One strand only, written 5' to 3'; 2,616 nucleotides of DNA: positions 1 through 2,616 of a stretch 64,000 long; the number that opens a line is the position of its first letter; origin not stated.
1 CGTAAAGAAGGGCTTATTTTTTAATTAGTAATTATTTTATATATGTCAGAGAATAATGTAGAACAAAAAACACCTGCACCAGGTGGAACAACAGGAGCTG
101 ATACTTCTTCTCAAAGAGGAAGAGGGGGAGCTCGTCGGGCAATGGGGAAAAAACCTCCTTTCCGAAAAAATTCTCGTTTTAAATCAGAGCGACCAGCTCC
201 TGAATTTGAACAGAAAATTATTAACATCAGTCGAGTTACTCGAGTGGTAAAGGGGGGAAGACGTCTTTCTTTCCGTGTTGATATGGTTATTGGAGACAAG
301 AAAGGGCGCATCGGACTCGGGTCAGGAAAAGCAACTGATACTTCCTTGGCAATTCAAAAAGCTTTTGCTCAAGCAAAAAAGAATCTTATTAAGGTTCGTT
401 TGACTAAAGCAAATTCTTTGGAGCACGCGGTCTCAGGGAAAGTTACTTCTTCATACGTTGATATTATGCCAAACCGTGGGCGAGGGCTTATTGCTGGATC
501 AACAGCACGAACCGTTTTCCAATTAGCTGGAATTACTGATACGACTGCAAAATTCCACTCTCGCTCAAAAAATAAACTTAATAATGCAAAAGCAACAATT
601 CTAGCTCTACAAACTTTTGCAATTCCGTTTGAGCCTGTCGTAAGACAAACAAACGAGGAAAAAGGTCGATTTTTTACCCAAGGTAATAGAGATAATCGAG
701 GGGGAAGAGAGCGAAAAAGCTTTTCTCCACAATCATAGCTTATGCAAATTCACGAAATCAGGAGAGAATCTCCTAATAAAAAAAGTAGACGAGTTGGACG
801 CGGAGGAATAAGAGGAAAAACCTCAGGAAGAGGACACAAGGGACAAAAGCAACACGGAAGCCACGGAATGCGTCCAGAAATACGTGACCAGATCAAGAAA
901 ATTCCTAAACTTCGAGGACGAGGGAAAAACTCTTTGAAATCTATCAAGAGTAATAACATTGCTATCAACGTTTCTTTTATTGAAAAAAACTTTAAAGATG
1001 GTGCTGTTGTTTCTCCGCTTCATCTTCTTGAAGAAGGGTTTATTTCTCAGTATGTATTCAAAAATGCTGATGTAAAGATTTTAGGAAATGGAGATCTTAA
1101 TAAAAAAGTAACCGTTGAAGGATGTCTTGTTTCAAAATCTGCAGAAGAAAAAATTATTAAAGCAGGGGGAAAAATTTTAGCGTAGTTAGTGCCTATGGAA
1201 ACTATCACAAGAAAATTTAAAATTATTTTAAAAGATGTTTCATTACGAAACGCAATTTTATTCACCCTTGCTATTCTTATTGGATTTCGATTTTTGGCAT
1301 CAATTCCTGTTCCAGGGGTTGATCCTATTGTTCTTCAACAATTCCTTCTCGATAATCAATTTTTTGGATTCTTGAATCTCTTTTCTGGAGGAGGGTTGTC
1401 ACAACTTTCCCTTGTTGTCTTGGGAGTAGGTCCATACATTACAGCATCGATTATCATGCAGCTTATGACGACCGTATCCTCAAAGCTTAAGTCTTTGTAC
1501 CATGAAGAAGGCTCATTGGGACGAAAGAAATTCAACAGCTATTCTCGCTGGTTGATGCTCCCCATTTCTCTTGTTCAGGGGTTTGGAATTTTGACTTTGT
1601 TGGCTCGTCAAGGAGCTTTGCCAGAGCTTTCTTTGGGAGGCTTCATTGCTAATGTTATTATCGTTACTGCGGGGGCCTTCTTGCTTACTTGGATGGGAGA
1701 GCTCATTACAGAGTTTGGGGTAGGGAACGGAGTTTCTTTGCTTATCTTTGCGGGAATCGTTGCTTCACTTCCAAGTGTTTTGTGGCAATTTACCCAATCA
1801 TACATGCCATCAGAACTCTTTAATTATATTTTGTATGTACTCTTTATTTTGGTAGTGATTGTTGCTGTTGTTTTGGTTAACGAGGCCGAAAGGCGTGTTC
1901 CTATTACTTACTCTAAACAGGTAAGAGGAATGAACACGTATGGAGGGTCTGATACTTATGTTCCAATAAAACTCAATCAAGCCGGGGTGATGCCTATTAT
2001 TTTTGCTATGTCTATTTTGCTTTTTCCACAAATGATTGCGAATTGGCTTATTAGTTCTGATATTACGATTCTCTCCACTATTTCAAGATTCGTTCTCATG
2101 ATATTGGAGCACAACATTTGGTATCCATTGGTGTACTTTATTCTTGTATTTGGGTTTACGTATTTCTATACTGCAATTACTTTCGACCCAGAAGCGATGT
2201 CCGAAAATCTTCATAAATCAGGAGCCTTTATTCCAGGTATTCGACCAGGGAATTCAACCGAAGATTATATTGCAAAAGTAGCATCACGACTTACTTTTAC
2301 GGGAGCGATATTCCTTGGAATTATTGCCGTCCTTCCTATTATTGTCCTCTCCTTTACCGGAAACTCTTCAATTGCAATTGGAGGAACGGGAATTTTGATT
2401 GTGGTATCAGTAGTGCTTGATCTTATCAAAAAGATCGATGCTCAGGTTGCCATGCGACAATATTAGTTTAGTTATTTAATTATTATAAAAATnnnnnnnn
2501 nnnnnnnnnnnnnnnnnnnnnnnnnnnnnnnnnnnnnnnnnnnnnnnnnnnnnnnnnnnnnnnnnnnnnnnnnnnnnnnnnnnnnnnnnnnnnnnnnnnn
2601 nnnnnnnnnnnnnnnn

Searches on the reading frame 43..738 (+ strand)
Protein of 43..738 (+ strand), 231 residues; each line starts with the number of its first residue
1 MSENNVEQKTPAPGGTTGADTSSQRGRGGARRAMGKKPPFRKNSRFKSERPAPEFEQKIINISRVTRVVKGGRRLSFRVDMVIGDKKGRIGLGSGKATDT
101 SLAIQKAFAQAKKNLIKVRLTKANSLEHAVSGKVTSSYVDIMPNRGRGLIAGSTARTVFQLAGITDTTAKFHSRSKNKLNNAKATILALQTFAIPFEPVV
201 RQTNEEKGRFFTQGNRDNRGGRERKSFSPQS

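Call 54: search_protein_families(library=pfam, proteins=[window:43-738:+], max_evalue=0.001)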
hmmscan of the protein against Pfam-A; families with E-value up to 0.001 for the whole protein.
window:43-738:+ (231 aa): 2 families
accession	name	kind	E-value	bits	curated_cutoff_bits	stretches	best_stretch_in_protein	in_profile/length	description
PF00333.26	Ribosomal_S5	-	6.7e-23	80.9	27.1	1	55-119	1-65/65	Ribosomal protein S5, N-terminal domain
PF03719.21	Ribosomal_S5_C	-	3.6e-14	52.4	21.5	1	132-191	1-60/71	Ribosomal protein S5, C-terminal domain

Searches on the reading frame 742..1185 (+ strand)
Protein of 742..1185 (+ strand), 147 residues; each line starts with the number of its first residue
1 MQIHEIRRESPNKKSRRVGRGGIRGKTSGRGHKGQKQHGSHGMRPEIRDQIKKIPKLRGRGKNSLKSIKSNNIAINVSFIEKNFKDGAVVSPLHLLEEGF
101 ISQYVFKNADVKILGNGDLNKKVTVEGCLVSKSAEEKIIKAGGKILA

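Call 70: search_protein_families(library=pfam, proteins=[window:742-1185:+], max_evalue=0.1)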
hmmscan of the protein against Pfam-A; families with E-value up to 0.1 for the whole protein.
window:742-1185:+ (147 aa): 1 family
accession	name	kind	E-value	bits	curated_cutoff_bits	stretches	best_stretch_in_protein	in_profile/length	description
PF00828.25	Ribosomal_L27A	-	7.3e-15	55.6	21.5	1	75-145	2-71/72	Ribosomal proteins 50S-L15, 50S-L18e, 60S-L27A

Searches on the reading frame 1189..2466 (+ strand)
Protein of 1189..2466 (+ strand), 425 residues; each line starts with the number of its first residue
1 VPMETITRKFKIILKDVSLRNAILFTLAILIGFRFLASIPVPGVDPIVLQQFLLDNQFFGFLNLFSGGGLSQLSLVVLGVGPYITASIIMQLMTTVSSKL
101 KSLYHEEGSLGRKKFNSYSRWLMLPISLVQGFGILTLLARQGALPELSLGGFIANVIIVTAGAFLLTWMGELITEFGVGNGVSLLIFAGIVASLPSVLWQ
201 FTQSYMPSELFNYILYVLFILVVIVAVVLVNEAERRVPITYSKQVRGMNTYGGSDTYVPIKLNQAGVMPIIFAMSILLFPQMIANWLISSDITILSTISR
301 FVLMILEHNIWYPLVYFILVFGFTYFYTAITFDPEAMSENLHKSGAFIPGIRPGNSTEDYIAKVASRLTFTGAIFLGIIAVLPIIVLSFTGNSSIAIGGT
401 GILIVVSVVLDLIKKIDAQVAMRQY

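Call 11: search_protein_families(library=pfam, proteins=[window:1189-2466:+], max_evalue=0.001)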
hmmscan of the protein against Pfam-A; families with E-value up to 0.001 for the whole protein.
window:1189-2466:+ (425 aa): 1 family
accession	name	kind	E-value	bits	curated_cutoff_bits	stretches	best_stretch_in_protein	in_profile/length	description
PF00344.25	SecY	-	8.2e-101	337.8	32.2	1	74-412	1-305/306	SecY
